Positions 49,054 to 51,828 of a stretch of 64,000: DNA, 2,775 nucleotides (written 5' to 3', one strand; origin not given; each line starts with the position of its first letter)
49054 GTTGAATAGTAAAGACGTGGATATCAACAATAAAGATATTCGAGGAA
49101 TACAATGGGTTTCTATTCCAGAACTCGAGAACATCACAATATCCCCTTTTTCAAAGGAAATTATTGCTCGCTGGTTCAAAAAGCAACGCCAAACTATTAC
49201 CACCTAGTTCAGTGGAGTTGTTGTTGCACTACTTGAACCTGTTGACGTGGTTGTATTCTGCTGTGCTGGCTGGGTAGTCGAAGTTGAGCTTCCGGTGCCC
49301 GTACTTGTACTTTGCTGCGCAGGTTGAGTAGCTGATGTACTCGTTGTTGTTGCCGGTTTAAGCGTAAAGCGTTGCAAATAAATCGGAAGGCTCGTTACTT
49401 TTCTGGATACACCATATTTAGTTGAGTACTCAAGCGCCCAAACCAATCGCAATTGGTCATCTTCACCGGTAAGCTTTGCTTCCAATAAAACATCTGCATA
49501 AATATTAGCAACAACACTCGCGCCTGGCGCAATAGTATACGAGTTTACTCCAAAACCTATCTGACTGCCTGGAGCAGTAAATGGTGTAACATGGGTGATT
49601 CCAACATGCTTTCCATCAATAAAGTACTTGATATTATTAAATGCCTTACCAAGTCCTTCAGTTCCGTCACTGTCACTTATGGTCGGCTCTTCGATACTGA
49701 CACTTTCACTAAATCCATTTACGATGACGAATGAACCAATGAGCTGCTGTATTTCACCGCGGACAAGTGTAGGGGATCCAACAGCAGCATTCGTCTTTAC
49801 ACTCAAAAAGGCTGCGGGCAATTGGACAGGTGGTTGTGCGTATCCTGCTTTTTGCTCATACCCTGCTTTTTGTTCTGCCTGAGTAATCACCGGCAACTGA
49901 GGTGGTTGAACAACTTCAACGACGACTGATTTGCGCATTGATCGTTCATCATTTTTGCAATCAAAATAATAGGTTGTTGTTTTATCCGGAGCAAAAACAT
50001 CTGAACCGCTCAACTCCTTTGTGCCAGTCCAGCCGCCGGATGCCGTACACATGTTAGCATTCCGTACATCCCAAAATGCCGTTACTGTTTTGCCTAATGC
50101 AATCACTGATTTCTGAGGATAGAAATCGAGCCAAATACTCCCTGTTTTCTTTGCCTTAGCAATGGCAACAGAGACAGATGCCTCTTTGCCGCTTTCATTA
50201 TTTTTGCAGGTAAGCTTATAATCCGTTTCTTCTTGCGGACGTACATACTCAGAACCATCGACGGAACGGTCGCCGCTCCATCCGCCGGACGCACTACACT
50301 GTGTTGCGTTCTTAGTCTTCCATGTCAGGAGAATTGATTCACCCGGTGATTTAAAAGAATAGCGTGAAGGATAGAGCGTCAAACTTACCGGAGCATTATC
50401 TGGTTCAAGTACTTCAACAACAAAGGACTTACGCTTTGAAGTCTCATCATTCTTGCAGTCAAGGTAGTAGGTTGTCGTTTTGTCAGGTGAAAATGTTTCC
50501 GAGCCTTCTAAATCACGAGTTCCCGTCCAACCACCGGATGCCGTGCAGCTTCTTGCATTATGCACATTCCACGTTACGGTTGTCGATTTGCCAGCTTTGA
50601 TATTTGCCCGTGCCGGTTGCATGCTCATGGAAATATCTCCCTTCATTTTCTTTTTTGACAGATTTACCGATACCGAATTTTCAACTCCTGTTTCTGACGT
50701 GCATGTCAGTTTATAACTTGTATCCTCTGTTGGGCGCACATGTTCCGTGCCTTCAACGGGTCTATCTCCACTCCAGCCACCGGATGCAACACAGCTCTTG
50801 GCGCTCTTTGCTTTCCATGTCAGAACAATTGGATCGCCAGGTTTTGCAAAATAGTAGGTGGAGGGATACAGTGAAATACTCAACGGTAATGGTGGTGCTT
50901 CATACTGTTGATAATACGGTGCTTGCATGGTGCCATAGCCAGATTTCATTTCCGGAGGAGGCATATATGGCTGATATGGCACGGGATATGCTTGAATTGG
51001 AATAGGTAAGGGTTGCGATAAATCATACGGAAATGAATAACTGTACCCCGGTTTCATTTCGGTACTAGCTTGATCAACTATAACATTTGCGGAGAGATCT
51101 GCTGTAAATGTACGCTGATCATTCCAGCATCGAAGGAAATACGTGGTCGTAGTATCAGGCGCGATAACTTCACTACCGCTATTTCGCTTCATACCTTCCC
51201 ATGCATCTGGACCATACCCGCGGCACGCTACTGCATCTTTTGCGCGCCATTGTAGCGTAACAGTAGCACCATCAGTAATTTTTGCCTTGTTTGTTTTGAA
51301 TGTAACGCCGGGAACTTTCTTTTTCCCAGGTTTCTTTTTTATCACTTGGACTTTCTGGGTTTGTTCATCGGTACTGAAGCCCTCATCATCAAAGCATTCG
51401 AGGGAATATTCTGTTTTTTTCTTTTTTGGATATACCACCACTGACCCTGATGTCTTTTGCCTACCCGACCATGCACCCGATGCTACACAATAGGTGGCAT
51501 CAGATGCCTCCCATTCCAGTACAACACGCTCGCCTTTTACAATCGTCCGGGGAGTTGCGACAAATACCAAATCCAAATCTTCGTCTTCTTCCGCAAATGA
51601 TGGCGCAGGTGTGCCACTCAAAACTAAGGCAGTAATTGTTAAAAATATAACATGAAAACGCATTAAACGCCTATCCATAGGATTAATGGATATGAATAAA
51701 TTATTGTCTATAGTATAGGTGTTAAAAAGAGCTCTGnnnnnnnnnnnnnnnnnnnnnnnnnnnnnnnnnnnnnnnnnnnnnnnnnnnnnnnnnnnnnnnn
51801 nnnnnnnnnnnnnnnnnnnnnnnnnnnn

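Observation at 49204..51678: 824-aa secreted protein built from six diverged tandem two-cysteine domains; the internal DNA repeats may be a recombination substrate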

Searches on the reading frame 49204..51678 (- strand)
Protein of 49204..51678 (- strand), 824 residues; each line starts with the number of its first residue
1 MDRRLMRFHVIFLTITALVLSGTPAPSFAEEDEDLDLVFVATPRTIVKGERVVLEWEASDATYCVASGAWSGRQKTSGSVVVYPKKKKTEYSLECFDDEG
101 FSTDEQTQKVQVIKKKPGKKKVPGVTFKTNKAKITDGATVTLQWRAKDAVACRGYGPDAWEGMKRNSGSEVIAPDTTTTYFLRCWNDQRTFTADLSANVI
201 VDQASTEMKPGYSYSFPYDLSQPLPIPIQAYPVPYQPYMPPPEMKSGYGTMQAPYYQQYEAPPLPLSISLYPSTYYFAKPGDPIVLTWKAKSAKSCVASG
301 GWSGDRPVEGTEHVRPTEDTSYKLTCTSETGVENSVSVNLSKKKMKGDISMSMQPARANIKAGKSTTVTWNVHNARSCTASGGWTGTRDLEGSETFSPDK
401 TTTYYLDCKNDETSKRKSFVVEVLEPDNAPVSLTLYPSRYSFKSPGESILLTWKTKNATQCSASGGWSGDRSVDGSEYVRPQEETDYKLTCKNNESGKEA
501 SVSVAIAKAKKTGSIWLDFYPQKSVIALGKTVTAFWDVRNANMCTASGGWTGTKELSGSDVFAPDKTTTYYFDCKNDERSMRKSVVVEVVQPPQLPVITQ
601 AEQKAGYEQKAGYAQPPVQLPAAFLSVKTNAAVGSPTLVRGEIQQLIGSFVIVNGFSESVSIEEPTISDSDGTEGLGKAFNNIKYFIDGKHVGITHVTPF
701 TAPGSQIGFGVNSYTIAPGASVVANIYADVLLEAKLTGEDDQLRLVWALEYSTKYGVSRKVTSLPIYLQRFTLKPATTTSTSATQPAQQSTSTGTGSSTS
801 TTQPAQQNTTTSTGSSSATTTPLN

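Call 4: search_protein_families(library=pfam, proteins=[window:49204-51678:-], max_evalue=1)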
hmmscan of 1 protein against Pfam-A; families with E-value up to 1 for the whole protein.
window:49204-51678:- (824 aa): 7 families
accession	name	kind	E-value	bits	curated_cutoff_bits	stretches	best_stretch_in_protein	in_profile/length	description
PF22311.1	DUF6970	-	0.00044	20.4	27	0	534-562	38-66/78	Domain of unknown function (DUF6970)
PF24608.2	PDDEXK_15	-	0.00053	20.4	27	1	530-584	15-70/164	Phage putative PDDEXK endonuclease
PF05506.17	PLipase_C_C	-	0.0028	19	24.4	0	341-374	35-58/80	Bacterial phospholipase C, C-terminal domain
PF08402.16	TOBE_2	-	0.049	14.2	21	0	132-150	56-74/76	TOBE domain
PF18933.6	PsbP_2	-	0.075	13.5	27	1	335-420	89-175/184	PsbP-like protein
PF03230.18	Antirestrict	-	0.084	13.5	25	0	465-501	6-42/92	Antirestriction protein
PF06422.18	PDR_CDR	-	0.16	12.3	20.5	0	456-480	12-36/92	CDR ABC transporter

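Call 5: search_protein_families(library=ncbifam, proteins=[window:49204-51678:-], max_evalue=1)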
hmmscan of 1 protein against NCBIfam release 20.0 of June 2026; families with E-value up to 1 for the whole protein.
window:49204-51678:- (824 aa): 3 families
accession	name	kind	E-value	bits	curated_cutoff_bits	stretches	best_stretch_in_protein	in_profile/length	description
NF037961.1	RodA_shape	subfamily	0.0012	18.3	150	0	358-406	263-313/415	rod shape-determining protein RodA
NF041263.1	colicin_Z_full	equivalog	0.026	14.4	300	1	342-444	102-204/229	colicin Z family toxin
NF011909.0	PRK15382.1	subfamily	0.13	11.4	595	1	498-587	166-258/329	NleB family type III secretion system effector arginine glycosyltransferase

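Call 10: find_homologous_proteins(query=window:49204-51678:-)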
Query window:49204-51678:- (824 aa): 233 proteins with E <= 0.001 among 8000 candidates; the best 120 are listed.
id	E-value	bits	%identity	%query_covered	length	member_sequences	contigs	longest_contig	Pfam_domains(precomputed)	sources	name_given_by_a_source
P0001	2.3e-127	444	44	52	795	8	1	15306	-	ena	-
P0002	1.5e-120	422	30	68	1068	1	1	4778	-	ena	-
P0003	1.4e-117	412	30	72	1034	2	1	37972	PF14054.12,PF00041.28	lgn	-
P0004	1.8e-117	412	33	41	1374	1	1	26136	PF14054.12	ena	-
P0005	1.3e-116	409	30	68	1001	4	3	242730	PF14054.12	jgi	jgi:trimeric autotransporter adhesin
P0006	3.2e-115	404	30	67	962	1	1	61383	-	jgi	jgi:trimeric autotransporter adhesin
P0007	2.6e-112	395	41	51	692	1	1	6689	-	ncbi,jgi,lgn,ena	-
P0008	3.9e-111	391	28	68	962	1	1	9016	-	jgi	jgi:hypothetical protein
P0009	1.1e-109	386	31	65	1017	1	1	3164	PF19407.6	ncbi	ncbi:MAG: hypothetical protein AAFU65_06845, partial [Pseudomonadota bacterium]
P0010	1.3e-108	382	30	68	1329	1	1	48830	PF19407.6,PF12904.14,PF13204.14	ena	-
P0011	1.6e-102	362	29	67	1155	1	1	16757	-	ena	-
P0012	1.9e-97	346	29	67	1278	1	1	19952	-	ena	-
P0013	4.7e-96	341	28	67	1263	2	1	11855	-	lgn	-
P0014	3.9e-93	331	29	68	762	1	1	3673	-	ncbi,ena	-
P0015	2.1e-92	329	30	69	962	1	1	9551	PF14054.12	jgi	jgi:trimeric autotransporter adhesin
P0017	3.1e-90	322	30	57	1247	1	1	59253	PF05345.19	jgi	jgi:hypothetical protein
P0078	1.9e-43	167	33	38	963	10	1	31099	PF22352.3,PF18911.7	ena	-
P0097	3.0e-38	150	27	72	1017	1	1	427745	PF22352.3,PF19407.6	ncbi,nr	ncbi:MAG: hypothetical protein JSS29_14655 [Proteobacteria bacterium]|nr:hypothetical protein [Pseud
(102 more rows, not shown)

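Call 17: find_encoding_contigs(protein=window:49204-51678:-, flank=3000, max_places=4)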
Protein window:49204-51678:- (824 aa): no gene with exactly this product is on record in the collection.

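Call 18: find_related_loci(query=window:49204-51678:-, collection=genome_contigs, flank=6000)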
Query window:49204-51678:- (824 aa) in genome_contigs; peptide patterns used: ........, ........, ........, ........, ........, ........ (x = any residue, [..] = any of these).
255 stretches matched a pattern, but none encodes a relative of the query by tblastn (E <= 1e-3).

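Call 20: find_encoding_contigs(protein=P0001, flank=8000, max_places=3)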
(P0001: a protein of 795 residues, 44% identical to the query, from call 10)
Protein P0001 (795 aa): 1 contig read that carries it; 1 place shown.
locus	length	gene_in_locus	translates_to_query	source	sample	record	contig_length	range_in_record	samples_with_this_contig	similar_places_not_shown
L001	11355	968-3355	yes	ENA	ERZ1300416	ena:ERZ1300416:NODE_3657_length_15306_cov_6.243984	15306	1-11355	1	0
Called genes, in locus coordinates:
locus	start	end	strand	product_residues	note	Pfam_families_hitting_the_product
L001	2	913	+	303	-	?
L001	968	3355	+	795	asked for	-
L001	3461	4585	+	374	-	PF07907:YibE_F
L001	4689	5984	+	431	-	-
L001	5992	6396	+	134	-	PF00293:NUDIX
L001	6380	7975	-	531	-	-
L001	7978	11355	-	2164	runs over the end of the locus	PF00041:fn3 (faint), PF09430:EMC7_beta-sandw (faint), PF17802:SpaA (faint), PF02369:Big_1 (faint), PF13715:CarbopepD_reg_2 (faint), PF17210:SdrD_B (faint), PF20598:DUF6795 (faint), PF13620:CarboxypepD_reg (weak), +5 more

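Call 21: find_encoding_contigs(protein=P0007, flank=8000, max_places=3)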
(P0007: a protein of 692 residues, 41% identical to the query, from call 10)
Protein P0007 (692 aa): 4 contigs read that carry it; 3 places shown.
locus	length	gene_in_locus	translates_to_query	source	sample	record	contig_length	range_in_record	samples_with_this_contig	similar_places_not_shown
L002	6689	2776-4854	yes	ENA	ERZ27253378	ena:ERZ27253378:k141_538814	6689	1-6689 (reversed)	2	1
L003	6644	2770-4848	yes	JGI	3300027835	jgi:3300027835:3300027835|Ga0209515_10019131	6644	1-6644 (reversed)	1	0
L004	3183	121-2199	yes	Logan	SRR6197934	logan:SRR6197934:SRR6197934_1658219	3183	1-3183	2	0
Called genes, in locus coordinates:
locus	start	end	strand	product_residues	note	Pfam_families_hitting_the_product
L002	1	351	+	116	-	?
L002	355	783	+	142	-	PF18920:DUF5671 (faint)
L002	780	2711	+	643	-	-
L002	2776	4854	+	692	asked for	-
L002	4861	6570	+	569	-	-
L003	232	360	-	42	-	-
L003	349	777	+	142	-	PF18920:DUF5671 (faint)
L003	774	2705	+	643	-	-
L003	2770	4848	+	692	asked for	-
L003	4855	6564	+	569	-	-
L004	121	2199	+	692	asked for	-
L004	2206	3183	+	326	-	?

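Call 29: search_protein_families(library=pfam, proteins=[L002:4861-6570:+, L001:4689-5984:+, L001:6380-7975:-], max_evalue=5)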
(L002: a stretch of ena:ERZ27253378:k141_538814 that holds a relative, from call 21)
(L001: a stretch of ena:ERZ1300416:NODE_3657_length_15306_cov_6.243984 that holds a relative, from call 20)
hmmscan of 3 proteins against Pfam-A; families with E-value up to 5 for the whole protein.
L002:4861-6570:+ (569 aa): 2 families
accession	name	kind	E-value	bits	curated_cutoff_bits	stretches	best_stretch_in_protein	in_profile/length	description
PF16055.10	DUF4798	-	0.14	12.6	27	1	536-564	33-59/100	Domain of unknown function (DUF4798)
PF04901.18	RAMP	-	0.16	12.4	27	1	288-333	40-85/110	Receptor activity modifying family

L001:4689-5984:+ (431 aa): 2 families
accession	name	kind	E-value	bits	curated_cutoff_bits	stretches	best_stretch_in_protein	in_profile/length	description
PF09359.15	VTC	-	5.6e-05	23.2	23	1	121-213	137-232/235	VTC domain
PF05659.16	RPW8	-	0.2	11.8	30.4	1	179-232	57-108/139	Arabidopsis broad-spectrum mildew resistance protein RPW8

L001:6380-7975:- (531 aa): 2 families
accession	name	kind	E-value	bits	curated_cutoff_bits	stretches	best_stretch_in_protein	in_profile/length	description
PF05220.18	MgpC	-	0.078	12.7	27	1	145-188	65-108/226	MgpC adhesin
PF08450.18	SGL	-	0.16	12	26.3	1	160-212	50-104/246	SMP-30/Gluconolactonase/LRE-like region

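Call 51: search_protein_families(library=pfam, proteins=[P0003, P0005, P0009, P0010, P0097, P0017, P0078], max_evalue=0.001)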
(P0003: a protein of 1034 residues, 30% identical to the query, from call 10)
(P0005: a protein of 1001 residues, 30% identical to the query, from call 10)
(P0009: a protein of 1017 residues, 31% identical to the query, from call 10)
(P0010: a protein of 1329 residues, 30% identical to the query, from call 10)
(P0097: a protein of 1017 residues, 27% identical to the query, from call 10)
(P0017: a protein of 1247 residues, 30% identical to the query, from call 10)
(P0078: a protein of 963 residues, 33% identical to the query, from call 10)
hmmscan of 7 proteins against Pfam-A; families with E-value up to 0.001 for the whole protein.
P0003 (1034 aa): 4 families
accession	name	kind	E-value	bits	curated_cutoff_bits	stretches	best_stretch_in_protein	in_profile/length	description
PF00041.27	fn3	-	1.7e-07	31.8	25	1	938-1012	2-63/84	Fibronectin type III domain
PF19407.5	DUF5979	-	2.3e-05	25.4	25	0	427-473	5-52/104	Domain of unknown function (DUF5979)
PF14054.11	DUF4249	-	9.5e-05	22.5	28.5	0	832-881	71-121/269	Domain of unknown function (DUF4249)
PF19813.4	DUF6296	-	0.00015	22.1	27.2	0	200-225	3-28/78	Family of unknown function (DUF6296)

P0005 (1001 aa): 3 families
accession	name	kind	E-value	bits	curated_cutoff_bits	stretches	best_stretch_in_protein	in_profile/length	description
PF14054.11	DUF4249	-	1e-05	25.7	28.5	0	158-217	75-140/269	Domain of unknown function (DUF4249)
PF00041.27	fn3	-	3.3e-05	24.5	25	1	910-996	6-80/84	Fibronectin type III domain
PF19813.4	DUF6296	-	0.00033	21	27.2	0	567-592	3-28/78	Family of unknown function (DUF6296)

P0009 (1017 aa): 2 families
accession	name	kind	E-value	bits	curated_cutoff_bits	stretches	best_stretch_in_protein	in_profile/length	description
PF19407.5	DUF5979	-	2.3e-05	25.4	25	0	462-491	17-46/104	Domain of unknown function (DUF5979)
PF22902.2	NOMO1-like_9th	-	0.00011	22.3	27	0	290-311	35-56/75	BOS complex subunit NOMO1-like, beta sandwich domain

P0010 (1329 aa): 4 families
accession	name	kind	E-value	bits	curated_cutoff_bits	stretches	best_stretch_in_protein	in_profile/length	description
PF13204.13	Apiosidase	-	7.9e-66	223.3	26.5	1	930-1228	3-320/320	Apiosidase-like, catalytic domain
PF12904.13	Collagen_bind_2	-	7.7e-16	58.2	22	1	1240-1327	9-92/92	Putative collagen-binding domain of a collagenase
PF19407.5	DUF5979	-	6.4e-14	52.9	25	0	639-704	5-67/104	Domain of unknown function (DUF5979)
PF22352.2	K319L-like_PKD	-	4.3e-05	23.9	27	0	353-434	6-84/84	K319L-like, PKD domain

P0097 (1017 aa): 3 families
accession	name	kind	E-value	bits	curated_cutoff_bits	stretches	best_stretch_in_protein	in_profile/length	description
PF22352.2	K319L-like_PKD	-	2.1e-08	34.5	27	0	806-845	45-84/84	K319L-like, PKD domain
PF19407.5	DUF5979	-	3.9e-06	27.9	25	0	182-259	16-79/104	Domain of unknown function (DUF5979)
PF22820.2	TcaA_3rd_4th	-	0.00073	19.9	27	0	531-565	28-62/73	TcaA protein 3rd/4th domain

P0017 (1247 aa): 1 family
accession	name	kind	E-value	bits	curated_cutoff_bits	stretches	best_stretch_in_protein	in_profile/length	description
PF05345.18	He_PIG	-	1.3e-25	90.1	24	4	1072-1158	1-95/96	Putative Ig domain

P0078 (963 aa): 2 families
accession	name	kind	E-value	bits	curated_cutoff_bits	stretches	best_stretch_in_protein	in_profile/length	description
PF22352.2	K319L-like_PKD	-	5.6e-16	58.8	27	1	368-453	1-84/84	K319L-like, PKD domain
PF18911.6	PKD_4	-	1.8e-05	25.2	27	1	361-451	1-83/85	PKD domain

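Call 75: search_protein_families(library=pfam, proteins=[P0001], max_evalue=1)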
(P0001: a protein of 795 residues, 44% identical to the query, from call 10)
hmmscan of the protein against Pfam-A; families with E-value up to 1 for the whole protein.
P0001 (795 aa): 0 families
